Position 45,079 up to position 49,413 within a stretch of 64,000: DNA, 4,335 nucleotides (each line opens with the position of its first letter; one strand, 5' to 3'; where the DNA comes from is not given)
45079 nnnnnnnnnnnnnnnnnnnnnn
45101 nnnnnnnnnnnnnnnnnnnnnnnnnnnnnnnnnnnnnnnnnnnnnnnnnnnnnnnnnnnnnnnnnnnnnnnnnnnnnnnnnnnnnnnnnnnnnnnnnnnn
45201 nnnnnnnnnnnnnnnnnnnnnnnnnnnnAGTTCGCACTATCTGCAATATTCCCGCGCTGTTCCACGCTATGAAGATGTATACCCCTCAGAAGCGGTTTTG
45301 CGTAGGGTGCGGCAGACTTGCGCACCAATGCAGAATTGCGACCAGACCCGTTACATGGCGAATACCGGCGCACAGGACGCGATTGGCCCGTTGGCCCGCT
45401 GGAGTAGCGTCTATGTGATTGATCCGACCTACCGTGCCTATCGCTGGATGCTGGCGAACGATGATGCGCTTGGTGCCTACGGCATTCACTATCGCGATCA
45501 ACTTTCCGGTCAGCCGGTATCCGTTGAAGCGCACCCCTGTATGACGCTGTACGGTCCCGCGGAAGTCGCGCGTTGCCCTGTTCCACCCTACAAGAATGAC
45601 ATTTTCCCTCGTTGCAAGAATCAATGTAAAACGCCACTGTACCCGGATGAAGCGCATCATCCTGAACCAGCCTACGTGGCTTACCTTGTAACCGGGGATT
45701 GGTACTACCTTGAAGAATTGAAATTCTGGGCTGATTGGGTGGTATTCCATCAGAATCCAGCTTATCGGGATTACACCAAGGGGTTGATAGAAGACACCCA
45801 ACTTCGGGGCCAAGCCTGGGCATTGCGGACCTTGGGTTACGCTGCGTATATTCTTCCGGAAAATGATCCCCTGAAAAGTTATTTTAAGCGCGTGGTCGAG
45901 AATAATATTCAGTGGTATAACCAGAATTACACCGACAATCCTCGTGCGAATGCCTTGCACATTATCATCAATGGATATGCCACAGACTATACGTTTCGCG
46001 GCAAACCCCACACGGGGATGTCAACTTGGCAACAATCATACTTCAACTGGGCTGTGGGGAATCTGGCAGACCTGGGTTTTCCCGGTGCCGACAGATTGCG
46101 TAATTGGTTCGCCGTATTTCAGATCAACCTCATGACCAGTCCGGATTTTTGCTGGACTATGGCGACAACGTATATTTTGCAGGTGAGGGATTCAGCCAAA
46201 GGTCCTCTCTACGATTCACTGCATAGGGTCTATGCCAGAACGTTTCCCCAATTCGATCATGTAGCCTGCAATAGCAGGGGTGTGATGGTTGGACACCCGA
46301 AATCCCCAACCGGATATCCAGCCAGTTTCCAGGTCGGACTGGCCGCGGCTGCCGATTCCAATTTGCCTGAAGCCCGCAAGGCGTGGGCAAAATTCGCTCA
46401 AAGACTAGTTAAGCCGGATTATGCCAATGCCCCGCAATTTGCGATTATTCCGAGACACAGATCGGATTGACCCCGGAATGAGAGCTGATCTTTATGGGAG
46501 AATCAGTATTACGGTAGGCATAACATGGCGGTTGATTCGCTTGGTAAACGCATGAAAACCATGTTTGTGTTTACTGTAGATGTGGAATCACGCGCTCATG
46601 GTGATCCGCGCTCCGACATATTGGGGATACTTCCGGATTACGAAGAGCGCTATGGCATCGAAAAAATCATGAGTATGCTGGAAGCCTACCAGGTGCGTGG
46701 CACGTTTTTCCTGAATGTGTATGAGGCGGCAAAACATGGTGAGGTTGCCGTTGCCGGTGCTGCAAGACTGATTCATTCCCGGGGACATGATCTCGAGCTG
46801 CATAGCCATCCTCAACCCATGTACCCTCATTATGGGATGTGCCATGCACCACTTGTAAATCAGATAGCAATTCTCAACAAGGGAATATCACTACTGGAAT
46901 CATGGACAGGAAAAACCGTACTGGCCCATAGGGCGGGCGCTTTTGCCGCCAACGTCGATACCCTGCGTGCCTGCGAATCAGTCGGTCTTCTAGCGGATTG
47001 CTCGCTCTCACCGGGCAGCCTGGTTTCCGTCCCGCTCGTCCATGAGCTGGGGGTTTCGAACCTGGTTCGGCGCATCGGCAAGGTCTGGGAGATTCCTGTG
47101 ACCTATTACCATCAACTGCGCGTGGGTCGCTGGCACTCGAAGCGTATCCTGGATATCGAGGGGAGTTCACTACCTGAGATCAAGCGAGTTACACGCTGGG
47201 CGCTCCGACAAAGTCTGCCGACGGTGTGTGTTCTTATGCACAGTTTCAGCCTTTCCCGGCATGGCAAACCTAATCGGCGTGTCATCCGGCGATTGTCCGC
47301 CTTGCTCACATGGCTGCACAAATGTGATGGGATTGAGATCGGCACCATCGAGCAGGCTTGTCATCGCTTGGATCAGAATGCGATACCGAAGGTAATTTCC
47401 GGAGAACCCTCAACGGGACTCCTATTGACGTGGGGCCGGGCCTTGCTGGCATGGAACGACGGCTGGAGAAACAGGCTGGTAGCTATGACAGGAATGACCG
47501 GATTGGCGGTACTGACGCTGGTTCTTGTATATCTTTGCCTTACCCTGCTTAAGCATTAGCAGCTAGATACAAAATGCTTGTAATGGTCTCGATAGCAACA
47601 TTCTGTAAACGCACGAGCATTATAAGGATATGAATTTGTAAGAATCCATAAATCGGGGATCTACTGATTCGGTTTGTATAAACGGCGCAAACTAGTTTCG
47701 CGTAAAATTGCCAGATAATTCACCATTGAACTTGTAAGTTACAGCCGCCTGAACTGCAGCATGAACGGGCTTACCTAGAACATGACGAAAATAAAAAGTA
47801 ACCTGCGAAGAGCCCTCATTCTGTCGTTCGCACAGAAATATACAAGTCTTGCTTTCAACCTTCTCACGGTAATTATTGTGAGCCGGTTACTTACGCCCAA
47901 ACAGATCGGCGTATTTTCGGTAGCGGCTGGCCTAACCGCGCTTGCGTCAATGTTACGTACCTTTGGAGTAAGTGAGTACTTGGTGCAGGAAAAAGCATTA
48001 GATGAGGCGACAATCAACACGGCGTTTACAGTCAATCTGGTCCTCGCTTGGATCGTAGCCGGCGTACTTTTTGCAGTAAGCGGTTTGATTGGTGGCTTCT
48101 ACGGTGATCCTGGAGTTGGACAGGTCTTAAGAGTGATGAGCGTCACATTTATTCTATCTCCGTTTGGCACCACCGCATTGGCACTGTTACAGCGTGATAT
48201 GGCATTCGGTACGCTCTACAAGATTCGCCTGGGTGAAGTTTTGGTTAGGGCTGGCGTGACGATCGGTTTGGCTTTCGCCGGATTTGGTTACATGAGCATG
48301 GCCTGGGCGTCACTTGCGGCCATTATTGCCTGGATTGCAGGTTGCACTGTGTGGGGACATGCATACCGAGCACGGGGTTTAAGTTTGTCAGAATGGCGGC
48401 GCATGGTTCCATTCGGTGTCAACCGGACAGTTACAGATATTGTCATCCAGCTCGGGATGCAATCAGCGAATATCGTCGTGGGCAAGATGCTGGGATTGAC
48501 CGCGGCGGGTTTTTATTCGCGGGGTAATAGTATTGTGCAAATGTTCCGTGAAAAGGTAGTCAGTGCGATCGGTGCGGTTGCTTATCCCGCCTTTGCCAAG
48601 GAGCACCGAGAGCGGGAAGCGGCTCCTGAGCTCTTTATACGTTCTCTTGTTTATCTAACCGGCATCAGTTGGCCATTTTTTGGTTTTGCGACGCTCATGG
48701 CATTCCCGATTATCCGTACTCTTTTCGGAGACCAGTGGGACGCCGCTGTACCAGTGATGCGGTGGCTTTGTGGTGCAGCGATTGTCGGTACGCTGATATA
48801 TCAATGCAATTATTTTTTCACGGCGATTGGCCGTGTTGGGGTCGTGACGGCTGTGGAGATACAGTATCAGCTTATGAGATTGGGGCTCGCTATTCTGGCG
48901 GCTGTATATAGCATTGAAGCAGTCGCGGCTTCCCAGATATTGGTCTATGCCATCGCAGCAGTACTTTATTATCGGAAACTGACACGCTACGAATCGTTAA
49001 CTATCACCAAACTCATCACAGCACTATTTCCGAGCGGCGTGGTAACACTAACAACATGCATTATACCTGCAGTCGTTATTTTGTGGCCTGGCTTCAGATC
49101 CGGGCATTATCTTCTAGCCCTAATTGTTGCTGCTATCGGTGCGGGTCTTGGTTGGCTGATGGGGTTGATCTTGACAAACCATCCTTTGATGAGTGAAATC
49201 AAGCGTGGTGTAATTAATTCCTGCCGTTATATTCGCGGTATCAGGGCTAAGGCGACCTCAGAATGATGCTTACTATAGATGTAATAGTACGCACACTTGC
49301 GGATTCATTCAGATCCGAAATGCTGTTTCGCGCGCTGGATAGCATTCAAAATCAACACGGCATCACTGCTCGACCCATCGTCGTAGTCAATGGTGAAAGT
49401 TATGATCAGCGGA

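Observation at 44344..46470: Uncharacterised large secreted protein family, copy 1 (LpA): predicted lipoprotein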

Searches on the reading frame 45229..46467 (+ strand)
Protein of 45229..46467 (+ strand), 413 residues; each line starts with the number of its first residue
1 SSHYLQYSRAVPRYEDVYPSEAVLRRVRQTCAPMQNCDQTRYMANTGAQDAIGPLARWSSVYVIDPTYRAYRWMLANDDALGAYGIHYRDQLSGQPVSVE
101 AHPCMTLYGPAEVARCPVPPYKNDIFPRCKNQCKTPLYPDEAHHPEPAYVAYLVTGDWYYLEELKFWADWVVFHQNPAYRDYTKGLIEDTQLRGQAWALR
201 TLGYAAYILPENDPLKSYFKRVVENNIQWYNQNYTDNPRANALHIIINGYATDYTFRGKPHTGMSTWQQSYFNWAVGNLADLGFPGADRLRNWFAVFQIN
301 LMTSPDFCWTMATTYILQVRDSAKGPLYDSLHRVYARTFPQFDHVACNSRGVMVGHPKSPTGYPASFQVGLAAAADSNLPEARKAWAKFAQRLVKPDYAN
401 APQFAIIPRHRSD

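Call 42: predict_structure(alignment_id=A2)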
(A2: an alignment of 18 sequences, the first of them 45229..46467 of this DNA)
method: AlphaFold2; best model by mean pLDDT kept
length: 413 residues; sequences in the alignment: 18
mean_pLDDT: 72.0   pTM: 0.79
mean pLDDT of the five models: 72.0, 67.8, 67.4, 61.5, 41.3
residues with pLDDT >= 90: 32; 70-90: 235; 50-70: 77; < 50: 69
segments of 3 or more residues with pLDDT < 50: 30-51, 78-86, 129-139, 141-144, 350-362
pLDDT, mean of each block of 10 residues (from residue 1): 83 86 68 40 34 72 84 62 47 67 64 67 63 46 60 82 79 62 58 79 89 85 88 87 72 56 77 89 93 91 82 71 82 86 66 40 67 90 87 76 84 50
secondary structure, 60 per line:
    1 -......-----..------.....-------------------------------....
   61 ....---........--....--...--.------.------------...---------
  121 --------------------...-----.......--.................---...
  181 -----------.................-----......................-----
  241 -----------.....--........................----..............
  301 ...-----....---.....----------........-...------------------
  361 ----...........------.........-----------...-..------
elements in order: H2-7 H21-25 H57-64 H68-75 H78-81 H149-155 H158-174 H192-208 H214-235 E252-256 E259-265 H266-282 H287-303 H309-312 E316-320 H331-338 H365-375 H382-390

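Call 44: fold_search(model_id=the predicted structure, library=pdb)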
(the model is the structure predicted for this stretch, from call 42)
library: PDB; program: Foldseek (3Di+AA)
matches with E <= 10: 294; with E <= 0.001: 0
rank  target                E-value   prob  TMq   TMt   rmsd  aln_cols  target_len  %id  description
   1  5noa                  9.5e-03  0.99  0.35  0.40  11.8       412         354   12  Polysaccharide Lyase BACCELL_00875 (released 2017-06-28)
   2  4q88_B                1.4e-02  0.98  0.34  0.39  11.6       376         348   14  Glycosyl hydrolase family 88 from Bacteroides vulgatus (released 2014-05-21)
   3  1vd5                  2.2e-02  0.98  0.31  0.33   8.7       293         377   13  Crystal Structure of Unsaturated Glucuronyl Hydrolase, Responsible for the Degradation of Glycosaminoglycan, from Bacill (released 2004-07-13)
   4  3wiw                  3.3e-02  0.95  0.39  0.43  10.1       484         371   11  Crystal structure of unsaturated glucuronyl hydrolase specific for heparin (released 2014-01-08)
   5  4q88_A                5.7e-02  0.90  0.34  0.39  11.7       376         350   14  Glycosyl hydrolase family 88 from Bacteroides vulgatus (released 2014-05-21)
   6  3k11                  6.3e-02  0.97  0.24  0.23   6.3       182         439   10  Crystal structure of Putative glycosyl hydrolase (NP_813087.1) from BACTEROIDES THETAIOTAOMICRON VPI-5482 at 1.80 A reso (released 2009-11-03)
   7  4wu0_A                6.6e-02  0.98  0.26  0.29   6.7       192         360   11  Structural Analysis of C. acetobutylicum ATCC 824 Glycoside Hydrolase From Family 105 (released 2015-07-08)
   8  4d4b_A                6.9e-02  0.89  0.28  0.34  13.2       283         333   14  The catalytic domain, BcGH76, of Bacillus circulans Aman6 in complex with MSMSMe (released 2015-03-25)
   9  2fv0_A                7.6e-02  0.92  0.31  0.33   8.7       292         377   13  UGL_D88N/dGlcA-Glc-Rha-Glc (released 2006-05-30)
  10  2zzr                  8.8e-02  0.84  0.36  0.37  11.4       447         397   10  Crystal structure of unsaturated glucuronyl hydrolase from Streptcoccus agalactiae (released 2009-04-14)
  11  7ag4_A                1.2e-01  0.80  0.26  0.26  10.1       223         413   13  Crystal structure of active site mutant of SQ Isomerase (YihS-H248A) from Salmonella enterica in complex with sulfofru (released 2021-04-14)
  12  7ag4_B                1.2e-01  0.77  0.25  0.25  10.1       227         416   13  Crystal structure of active site mutant of SQ Isomerase (YihS-H248A) from Salmonella enterica in complex with sulfofru (released 2021-04-14)
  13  4d4c_A                1.3e-01  0.80  0.28  0.34  14.4       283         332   15  The catalytic domain, BcGH76, of Bacillus circulans Aman6 in complex with 1,6-ManDMJ (released 2015-03-25)
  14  5agd_B                1.6e-01  0.91  0.34  0.40   8.5       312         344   11  An inactive (D125N) variant of the catalytic domain, BcGH76, of Bacillus circulans Aman6 in complex with alpha-1,6-man (released 2015-03-25)
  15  3wkf                  1.6e-01  0.87  0.37  0.38   9.7       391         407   11  Crystal structure of cellobiose 2-epimerase (released 2013-12-25)
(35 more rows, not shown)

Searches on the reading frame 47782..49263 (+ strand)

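Call 15: search_protein_families(library=pfam, proteins=[window:47782-49263:+], max_evalue=0.001)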
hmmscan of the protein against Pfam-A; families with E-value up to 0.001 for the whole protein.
window:47782-49263:+ (494 aa): 2 families
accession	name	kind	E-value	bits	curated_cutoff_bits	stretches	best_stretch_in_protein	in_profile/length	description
PF13440.11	Polysacc_synt_3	-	3.9e-61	207.3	23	1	32-324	1-293/293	Polysaccharide biosynthesis protein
PF01943.22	Polysacc_synt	-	4.5e-33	115.3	28.2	1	12-273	6-272/274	Polysaccharide biosynthesis protein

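Call 17: search_protein_families(library=ncbifam, proteins=[window:47782-49263:+], max_evalue=0.00001)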
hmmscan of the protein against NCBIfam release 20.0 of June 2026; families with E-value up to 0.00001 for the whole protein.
window:47782-49263:+ (494 aa): 3 families
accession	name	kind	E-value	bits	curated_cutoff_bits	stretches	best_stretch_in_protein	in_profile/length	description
NF007773.0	PRK10459.1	equivalog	2.1e-46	159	273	1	25-482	24-484/492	MOP flippase family protein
NF047674.1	TeichurnBiosyTuaB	equivalog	2.4e-33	115.9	580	1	19-431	13-434/469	teichuronic acid biosynthesis protein TuaB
NF058658.1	Oglyco_Wzx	exception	6.4e-30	104.6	720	1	25-431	27-433/478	O-glycosylation flippase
